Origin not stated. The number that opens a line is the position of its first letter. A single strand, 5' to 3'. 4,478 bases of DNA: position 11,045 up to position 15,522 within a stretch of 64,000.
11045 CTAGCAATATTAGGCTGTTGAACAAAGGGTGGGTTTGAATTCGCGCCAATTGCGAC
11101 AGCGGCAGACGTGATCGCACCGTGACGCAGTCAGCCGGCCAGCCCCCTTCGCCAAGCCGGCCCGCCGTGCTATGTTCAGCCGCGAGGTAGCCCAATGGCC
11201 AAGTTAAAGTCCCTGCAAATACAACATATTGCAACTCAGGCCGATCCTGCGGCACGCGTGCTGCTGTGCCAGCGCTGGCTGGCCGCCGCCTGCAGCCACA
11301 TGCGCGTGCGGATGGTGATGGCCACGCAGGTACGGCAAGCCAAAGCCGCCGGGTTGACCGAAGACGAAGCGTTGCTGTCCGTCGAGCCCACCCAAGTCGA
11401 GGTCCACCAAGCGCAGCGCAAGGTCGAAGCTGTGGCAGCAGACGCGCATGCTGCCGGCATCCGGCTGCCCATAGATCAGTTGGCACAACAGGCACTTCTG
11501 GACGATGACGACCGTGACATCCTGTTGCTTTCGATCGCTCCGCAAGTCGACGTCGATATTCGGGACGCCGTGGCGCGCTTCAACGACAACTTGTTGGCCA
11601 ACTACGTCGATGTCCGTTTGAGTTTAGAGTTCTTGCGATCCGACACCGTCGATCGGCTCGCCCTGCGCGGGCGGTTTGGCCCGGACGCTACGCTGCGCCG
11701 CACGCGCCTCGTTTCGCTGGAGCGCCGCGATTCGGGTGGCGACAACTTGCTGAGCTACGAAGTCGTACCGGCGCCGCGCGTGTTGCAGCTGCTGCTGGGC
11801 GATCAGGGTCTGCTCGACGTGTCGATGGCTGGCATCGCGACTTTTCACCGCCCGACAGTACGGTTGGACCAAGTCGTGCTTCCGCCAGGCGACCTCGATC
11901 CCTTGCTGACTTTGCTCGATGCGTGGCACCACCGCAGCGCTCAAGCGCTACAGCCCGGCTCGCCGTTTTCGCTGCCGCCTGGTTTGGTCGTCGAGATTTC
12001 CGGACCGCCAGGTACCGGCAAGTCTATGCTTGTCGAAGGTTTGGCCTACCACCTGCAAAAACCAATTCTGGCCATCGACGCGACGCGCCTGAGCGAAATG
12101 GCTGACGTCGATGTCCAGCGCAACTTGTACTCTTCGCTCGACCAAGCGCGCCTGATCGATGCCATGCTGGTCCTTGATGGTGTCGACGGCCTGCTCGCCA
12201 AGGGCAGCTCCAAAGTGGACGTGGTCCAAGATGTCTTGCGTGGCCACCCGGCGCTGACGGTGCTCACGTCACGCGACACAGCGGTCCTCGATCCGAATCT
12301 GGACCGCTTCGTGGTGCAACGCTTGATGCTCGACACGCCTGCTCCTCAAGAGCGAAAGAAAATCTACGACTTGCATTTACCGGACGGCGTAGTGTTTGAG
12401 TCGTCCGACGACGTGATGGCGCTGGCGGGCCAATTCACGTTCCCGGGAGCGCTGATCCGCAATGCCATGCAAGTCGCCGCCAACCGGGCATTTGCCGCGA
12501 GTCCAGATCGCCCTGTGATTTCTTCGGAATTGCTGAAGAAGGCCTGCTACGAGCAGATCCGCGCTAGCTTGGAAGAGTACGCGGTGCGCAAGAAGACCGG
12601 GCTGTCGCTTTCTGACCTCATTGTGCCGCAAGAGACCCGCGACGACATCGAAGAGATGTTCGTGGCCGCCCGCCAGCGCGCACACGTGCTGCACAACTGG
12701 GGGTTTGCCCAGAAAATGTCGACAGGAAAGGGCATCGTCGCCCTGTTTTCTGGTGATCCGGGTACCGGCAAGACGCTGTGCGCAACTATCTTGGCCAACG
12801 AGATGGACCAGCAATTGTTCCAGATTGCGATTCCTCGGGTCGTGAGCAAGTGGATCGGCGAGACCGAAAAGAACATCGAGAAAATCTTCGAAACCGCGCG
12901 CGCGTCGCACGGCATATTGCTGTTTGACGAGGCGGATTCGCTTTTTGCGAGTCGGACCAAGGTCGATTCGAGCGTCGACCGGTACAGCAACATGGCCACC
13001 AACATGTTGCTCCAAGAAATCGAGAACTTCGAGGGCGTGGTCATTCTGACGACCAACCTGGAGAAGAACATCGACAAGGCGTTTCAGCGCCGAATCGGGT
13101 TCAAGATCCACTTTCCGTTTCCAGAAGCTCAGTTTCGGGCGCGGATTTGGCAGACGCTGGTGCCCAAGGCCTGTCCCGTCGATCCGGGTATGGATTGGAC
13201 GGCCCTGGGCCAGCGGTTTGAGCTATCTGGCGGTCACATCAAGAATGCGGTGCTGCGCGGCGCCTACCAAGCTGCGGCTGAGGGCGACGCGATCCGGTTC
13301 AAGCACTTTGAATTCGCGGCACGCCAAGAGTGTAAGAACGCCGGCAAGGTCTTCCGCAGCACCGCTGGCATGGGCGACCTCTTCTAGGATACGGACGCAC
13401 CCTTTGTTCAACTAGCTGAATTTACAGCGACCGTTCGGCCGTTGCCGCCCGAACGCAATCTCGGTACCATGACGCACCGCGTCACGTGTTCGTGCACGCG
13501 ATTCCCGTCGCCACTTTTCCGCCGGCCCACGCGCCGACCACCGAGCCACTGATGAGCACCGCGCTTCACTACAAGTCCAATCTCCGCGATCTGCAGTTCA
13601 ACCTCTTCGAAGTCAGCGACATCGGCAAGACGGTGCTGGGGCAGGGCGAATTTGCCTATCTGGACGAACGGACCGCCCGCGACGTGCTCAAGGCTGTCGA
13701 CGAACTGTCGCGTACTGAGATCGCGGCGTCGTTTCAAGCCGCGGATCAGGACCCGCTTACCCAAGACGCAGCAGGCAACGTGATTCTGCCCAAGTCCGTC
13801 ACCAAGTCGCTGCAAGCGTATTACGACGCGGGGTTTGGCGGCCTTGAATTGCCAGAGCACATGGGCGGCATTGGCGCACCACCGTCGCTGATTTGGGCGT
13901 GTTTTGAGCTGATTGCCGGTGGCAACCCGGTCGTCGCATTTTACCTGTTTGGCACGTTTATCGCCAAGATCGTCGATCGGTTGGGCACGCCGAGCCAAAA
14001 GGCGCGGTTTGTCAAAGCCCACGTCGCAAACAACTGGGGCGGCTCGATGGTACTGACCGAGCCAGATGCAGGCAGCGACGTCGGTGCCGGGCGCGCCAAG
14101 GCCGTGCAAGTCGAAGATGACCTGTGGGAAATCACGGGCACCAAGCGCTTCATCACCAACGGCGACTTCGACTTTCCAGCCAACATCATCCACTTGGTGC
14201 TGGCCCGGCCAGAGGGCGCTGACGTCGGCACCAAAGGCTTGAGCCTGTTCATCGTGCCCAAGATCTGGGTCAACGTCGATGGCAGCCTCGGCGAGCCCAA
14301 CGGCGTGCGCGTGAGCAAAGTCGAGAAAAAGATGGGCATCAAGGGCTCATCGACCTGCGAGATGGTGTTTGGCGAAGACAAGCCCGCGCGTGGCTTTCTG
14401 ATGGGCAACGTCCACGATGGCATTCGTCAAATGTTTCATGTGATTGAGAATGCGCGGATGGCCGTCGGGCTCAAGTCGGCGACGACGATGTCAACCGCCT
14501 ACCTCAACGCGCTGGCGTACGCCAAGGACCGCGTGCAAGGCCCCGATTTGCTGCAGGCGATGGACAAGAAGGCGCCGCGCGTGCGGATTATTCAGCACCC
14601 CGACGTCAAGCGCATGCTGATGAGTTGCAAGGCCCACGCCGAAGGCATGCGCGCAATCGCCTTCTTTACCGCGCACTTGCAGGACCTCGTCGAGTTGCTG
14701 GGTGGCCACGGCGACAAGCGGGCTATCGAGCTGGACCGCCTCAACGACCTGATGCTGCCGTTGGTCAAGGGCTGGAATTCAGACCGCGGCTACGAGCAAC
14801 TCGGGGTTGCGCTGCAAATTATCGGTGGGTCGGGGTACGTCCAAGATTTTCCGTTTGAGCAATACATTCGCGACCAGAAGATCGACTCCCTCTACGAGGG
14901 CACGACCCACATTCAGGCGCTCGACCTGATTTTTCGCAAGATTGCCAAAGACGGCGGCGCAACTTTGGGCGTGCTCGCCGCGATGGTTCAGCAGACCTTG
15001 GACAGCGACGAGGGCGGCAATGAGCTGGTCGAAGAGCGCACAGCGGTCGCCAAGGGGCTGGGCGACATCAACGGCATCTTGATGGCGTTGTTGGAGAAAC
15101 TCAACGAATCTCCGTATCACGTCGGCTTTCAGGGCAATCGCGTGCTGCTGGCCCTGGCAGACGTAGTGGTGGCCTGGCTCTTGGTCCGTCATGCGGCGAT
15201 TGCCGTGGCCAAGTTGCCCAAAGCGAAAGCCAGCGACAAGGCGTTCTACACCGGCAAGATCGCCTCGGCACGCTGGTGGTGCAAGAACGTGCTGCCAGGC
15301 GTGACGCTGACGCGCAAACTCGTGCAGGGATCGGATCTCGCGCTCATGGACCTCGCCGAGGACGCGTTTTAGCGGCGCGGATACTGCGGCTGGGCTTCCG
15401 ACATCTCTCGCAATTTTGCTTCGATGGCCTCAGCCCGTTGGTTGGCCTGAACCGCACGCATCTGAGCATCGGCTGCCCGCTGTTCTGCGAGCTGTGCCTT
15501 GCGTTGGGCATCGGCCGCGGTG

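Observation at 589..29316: Dispersed 21-nt core repeat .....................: 11 copies in 30 kb, nearly all at gene ends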

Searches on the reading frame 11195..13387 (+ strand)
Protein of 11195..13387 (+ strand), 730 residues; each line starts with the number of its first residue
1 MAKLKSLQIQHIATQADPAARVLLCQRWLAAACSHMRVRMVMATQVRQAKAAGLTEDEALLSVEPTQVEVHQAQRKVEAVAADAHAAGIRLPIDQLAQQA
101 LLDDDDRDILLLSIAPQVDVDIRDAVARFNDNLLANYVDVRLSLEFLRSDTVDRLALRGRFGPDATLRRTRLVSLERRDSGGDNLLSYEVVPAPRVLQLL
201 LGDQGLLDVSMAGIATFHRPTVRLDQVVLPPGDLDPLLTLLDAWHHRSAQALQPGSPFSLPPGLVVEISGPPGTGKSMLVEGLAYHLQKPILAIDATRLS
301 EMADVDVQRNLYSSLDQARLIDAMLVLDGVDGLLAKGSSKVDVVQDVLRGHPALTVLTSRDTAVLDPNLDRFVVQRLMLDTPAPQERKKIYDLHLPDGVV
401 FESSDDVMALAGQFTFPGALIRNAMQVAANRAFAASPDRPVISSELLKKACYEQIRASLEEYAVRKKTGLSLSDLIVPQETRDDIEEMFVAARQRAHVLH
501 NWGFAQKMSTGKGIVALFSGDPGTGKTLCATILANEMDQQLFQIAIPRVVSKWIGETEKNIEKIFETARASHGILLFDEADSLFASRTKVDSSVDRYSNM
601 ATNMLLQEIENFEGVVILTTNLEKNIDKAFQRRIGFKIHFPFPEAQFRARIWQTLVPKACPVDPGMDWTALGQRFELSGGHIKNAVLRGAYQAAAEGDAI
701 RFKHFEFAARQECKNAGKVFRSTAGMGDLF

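Call 9: search_protein_families(library=pfam, proteins=[window:11195-13387:+])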
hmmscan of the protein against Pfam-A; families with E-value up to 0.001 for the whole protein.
window:11195-13387:+ (730 aa): 20 families
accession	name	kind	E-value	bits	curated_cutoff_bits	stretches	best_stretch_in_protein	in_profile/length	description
PF00004.35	AAA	-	8.9e-39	133.4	21.2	2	517-641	2-130/131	ATPase family associated with various cellular activities (AAA)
PF22977.2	WHD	-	6.6e-18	65.6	27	1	58-207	58-214/221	Winged helix domain, variant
PF20720.3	nSTAND3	-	6.7e-09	36.1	27.2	0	265-364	19-115/155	Novel STAND NTPase 3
PF07728.20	AAA_5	-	5.1e-08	33.4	22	1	269-329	5-74/139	AAA domain (dynein-related subfamily)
PF13401.12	AAA_22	-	2.4e-07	31.6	27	0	267-305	9-50/130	AAA domain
PF13191.12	AAA_16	-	6.9e-06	27.1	32.6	0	265-292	26-56/167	AAA ATPase domain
PF05496.18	RuvB_N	-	2.4e-05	24.6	27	0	516-549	36-69/159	Holliday junction DNA helicase RuvB P-loop domain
PF00910.28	RNA_helicase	-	2.5e-05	25.2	21.5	0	268-292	3-27/105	RNA helicase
PF09848.15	SLFN-g3_helicase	-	2.7e-05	24.1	24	0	515-540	3-29/354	Schlafen group 3, DNA/RNA helicase domain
PF24883.2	NPHP3_N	-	3.6e-05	24.5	24.8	0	268-289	27-48/164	Nephrocystin 3, N-terminal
PF13481.12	AAA_25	-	4.6e-05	23.6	27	0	260-328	30-108/195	AAA domain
PF00005.33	ABC_tran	-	6e-05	24.1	25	0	258-289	6-37/137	ABC transporter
PF12775.13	AAA_7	-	7.7e-05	22.7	25.8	0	511-544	31-64/181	P-loop containing dynein motor region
PF13521.12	AAA_28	-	0.00023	21.9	27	0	268-289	4-25/164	AAA domain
PF13238.12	AAA_18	-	0.00025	21.9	29.4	0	267-310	2-46/128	AAA domain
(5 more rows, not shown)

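Call 15: find_encoding_contigs(protein=window:11195-13387:+, flank=10000, max_places=6)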
Protein window:11195-13387:+ (730 aa): 3 contigs read that carry it; 2 places shown.
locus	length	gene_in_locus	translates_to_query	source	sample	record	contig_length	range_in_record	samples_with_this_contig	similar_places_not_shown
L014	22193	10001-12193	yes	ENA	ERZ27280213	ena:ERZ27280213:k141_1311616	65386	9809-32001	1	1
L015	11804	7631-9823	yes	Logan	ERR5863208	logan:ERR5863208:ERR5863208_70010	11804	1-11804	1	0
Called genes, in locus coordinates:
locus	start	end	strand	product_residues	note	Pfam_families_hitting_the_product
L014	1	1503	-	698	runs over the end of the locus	-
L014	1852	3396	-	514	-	-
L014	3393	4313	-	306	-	-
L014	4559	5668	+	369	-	PF03462:PCRF, PF00472:RF-1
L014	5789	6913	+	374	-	PF01571:GCV_T, PF08669:GCV_T_C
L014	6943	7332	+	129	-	PF01597:GCV_H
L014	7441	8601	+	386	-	-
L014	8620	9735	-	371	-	-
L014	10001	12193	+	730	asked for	PF13191:AAA_16 (faint), PF22977:WHD, PF00004:AAA (weak), PF00910:RNA_helicase (faint), PF05496:RuvB_N (faint), PF07728:AAA_5 (faint), PF09848:SLFN-g3_helicase (faint), PF00004:AAA, +2 more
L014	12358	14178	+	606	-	PF02771:Acyl-CoA_dh_N (weak), PF02770:Acyl-CoA_dh_M, PF00441:Acyl-CoA_dh_1, PF22924:ACOX_C_alpha1 (weak), PF12806:Acyl-CoA_dh_C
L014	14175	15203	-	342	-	-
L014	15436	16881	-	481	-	PF04389:Peptidase_M28, PF01546:Peptidase_M20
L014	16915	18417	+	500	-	PF01523:PmbA_TldD_1st, PF19289:PmbA_TldD_3rd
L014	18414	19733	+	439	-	PF19289:PmbA_TldD_3rd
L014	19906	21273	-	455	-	PF07690:MFS_1, PF13000:Acatn, PF03092:BT1 (weak), PF07690:MFS_1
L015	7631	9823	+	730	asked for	PF13191:AAA_16 (faint), PF22977:WHD, PF00004:AAA (weak), PF00910:RNA_helicase (faint), PF05496:RuvB_N (faint), PF07728:AAA_5 (faint), PF09848:SLFN-g3_helicase (faint), PF00004:AAA, +2 more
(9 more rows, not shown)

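Call 24: find_homologous_proteins(query=window:11195-13387:+)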
Query window:11195-13387:+ (730 aa): 140 proteins with E <= 0.001 among 8000 candidates; the best 120 are listed.
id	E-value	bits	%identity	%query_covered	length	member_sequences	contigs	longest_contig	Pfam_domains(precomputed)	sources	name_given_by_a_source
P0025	0.0e+0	1618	100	100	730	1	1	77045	PF22977.3,PF00910.29,PF00004.36,PF13401.13,PF09848.16,PF05496.19,PF07728.21,PF20720.4,PF13191.13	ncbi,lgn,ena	-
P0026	0.0e+0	1440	88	100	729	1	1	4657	PF22977.3,PF00910.29,PF00004.36,PF13401.13,PF05496.19,PF07728.21,PF13481.13,PF20720.4,PF13191.13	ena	-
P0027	0.0e+0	1341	82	98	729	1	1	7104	PF22977.3,PF00910.29,PF00004.36,PF13401.13,PF07728.21,PF20720.4,PF13191.13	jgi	-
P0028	0.0e+0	1288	78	100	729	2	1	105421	PF22977.3,PF00004.36,PF13401.13,PF05496.19,PF07728.21,PF20720.4,PF13191.13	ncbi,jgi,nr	ncbi:MAG: ATP-binding protein [Deltaproteobacteria bacterium]|nr:ATP-binding protein [Deltaproteobac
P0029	0.0e+0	1285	78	100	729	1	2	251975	PF22977.3,PF24883.3,PF00910.29,PF00004.36,PF13401.13,PF05496.19,PF07728.21,PF20720.4,PF13191.13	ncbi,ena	-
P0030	0.0e+0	1268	77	100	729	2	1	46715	PF22977.3,PF00910.29,PF00004.36,PF13401.13,PF07728.21,PF20720.4,PF13191.13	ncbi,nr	ncbi:MAG: ATP-binding protein [Myxococcales bacterium]|nr:ATP-binding protein [Myxococcales bacteriu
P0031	0.0e+0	1257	77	100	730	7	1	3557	PF22977.3,PF00910.29,PF00004.36,PF13401.13,PF05496.19,PF07728.21,PF20720.4,PF13191.13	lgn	-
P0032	0.0e+0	1249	77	100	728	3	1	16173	PF22977.3,PF00005.34,PF00910.29,PF00004.36,PF13401.13,PF05496.19,PF07728.21,PF20720.4,PF13191.13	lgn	-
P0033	0.0e+0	1236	76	100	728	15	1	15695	PF22977.3,PF24883.3,PF00910.29,PF00004.36,PF13401.13,PF05496.19,PF07728.21,PF20720.4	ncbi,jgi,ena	jgi:SpoVK/Ycf46/Vps4 family AAA+-type ATPase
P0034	0.0e+0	1233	76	100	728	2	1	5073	PF13173.13,PF22977.3,PF00005.34,PF00910.29,PF00004.36,PF13401.13,PF05496.19,PF07728.21,PF20720.4,PF13191.13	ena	-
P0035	0.0e+0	1175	72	99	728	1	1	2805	PF22977.3,PF00910.29,PF00004.36,PF13401.13,PF05496.19,PF07728.21,PF13481.13,PF20720.4,PF13191.13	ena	-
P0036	0.0e+0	1165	71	99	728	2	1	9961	PF22977.3,PF24883.3,PF13245.13,PF00910.29,PF00004.36,PF13401.13,PF05496.19,PF07728.21,PF20720.4,PF13191.13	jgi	jgi:SpoVK/Ycf46/Vps4 family AAA+-type ATPase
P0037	0.0e+0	1162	72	99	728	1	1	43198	PF22977.3,PF00910.29,PF00004.36,PF13401.13,PF09848.16,PF05496.19,PF07728.21,PF13481.13,PF20720.4,PF13191.13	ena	-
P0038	0.0e+0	1160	72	99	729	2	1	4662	PF22977.3,PF13245.13,PF00004.36,PF13401.13,PF07728.21,PF20720.4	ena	-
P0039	0.0e+0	1157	72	99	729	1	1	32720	PF13245.13,PF00004.36,PF13401.13,PF05496.19,PF07728.21,PF13191.13,PF22977.3,PF24883.3,PF00005.34,PF13521.13,PF00910.29,PF09848.16,PF20720.4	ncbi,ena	-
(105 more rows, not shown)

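Call 25: find_encoding_contigs(protein=P0029, flank=10000, max_places=1)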
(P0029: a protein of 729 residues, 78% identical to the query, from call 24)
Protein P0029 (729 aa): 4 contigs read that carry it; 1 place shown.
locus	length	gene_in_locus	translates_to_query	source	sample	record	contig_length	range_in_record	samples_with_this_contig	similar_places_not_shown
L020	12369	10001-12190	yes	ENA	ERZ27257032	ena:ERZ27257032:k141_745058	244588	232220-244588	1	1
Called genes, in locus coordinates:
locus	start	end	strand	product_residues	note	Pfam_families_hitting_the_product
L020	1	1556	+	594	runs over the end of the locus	PF00069:Pkinase, PF03109:ABC1 (faint), PF07714:PK_Tyr_Ser-Thr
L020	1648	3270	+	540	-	-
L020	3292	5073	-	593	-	PF01336:tRNA_anti-codon, PF00152:tRNA-synt_2, PF02938:GAD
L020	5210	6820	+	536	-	PF00675:Peptidase_M16, PF05193:Peptidase_M16_C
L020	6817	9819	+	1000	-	PF00675:Peptidase_M16 (weak), PF05193:Peptidase_M16_C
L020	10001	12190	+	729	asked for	PF22977:WHD, PF13191:AAA_16 (faint), PF00004:AAA, PF00910:RNA_helicase (faint), PF05496:RuvB_N (faint), PF07728:AAA_5 (weak), PF13401:AAA_22 (faint), PF00004:AAA, +2 more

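Call 26: find_encoding_contigs(protein=P0028, flank=10000, max_places=1)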
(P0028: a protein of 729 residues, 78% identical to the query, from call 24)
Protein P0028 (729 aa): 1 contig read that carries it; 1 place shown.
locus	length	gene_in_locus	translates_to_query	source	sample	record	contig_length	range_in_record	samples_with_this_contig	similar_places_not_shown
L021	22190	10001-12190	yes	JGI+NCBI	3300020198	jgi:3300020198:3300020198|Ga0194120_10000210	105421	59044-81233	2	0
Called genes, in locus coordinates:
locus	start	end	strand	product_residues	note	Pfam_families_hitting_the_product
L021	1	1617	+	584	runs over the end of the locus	PF00069:Pkinase, PF01636:APH (faint), PF07714:PK_Tyr_Ser-Thr, PF03109:ABC1 (weak)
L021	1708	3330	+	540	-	-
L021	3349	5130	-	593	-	PF01336:tRNA_anti-codon, PF00152:tRNA-synt_2, PF02938:GAD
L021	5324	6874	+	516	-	PF00675:Peptidase_M16, PF05193:Peptidase_M16_C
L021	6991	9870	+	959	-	PF00675:Peptidase_M16 (weak), PF05193:Peptidase_M16_C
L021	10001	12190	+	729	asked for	PF13191:AAA_16 (faint), PF22977:WHD, PF00004:AAA, PF05496:RuvB_N (faint), PF07728:AAA_5 (faint), PF13401:AAA_22 (faint), PF20720:nSTAND3 (faint), PF00004:AAA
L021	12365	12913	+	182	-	PF13115:YtkA (weak)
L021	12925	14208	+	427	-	PF07731:Cu-oxidase_2, PF07732:Cu-oxidase_3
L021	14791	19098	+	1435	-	PF00270:DEAD, PF00271:Helicase_C, PF19306:WHD_Lhr, PF08494:DEAD_assoc, PF23235:WHD_3rd_Lhr, PF23234:WHD_4th_Lhr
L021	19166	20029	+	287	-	-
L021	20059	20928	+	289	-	-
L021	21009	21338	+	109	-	PF00085:Thioredoxin, PF13098:Thioredoxin_2, PF13905:Thioredoxin_8 (faint)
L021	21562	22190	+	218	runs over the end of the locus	-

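Call 27: find_encoding_contigs(protein=P0027, flank=10000, max_places=1)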
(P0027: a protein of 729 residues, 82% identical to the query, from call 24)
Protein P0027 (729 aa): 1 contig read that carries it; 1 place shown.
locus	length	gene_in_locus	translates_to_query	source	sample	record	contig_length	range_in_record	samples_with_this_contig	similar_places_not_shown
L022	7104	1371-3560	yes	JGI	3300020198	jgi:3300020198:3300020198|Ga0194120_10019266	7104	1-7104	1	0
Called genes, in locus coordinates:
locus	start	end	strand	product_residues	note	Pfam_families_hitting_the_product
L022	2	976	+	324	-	?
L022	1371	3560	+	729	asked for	PF13191:AAA_16 (faint), PF22977:WHD, PF00004:AAA, PF00910:RNA_helicase (faint), PF07728:AAA_5 (faint), PF13401:AAA_22 (faint), PF20720:nSTAND3 (faint), PF00004:AAA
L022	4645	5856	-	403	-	PF04326:SLFN_AlbA_2, PF13749:HATPase_c_4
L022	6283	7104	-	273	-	?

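Call 28: find_encoding_contigs(protein=P0026, flank=10000, max_places=1)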
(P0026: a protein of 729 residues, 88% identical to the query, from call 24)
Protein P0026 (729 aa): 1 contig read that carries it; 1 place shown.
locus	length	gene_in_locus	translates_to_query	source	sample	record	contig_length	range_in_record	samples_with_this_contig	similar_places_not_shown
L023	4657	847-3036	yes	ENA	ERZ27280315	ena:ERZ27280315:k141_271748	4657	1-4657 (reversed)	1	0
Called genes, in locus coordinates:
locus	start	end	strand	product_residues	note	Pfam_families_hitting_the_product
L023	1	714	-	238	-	?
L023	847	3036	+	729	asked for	PF13191:AAA_16 (faint), PF22977:WHD, PF13481:AAA_25 (faint), PF00004:AAA, PF00910:RNA_helicase (faint), PF05496:RuvB_N (faint), PF07728:AAA_5 (faint), PF00004:AAA, +2 more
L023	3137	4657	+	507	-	?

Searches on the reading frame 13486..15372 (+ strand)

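Call 9: search_protein_families(library=pfam, proteins=[window:13486-15372:+])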
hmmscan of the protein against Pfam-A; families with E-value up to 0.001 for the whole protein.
window:13486-15372:+ (628 aa): 5 families
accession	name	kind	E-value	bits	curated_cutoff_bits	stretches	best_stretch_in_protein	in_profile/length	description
PF12806.12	Acyl-CoA_dh_C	-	1.7e-24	86.8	30.3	1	498-623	2-123/124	Acetyl-CoA dehydrogenase C-terminal like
PF02770.24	Acyl-CoA_dh_M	-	2.3e-16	60.2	33.3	1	188-295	2-94/97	Acyl-CoA dehydrogenase, middle domain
PF00441.29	Acyl-CoA_dh_1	-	7e-16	59.1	22.4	1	311-480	2-144/150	Acyl-CoA dehydrogenase, C-terminal domain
PF02771.21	Acyl-CoA_dh_N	-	2.3e-06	28.4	22.9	1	100-179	31-109/113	Acyl-CoA dehydrogenase, N-terminal domain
PF22924.1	ACOX_C_alpha1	-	1.5e-05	25.3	27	1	323-476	7-159/169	Acyl-CoA oxidase, C-alpha1 domain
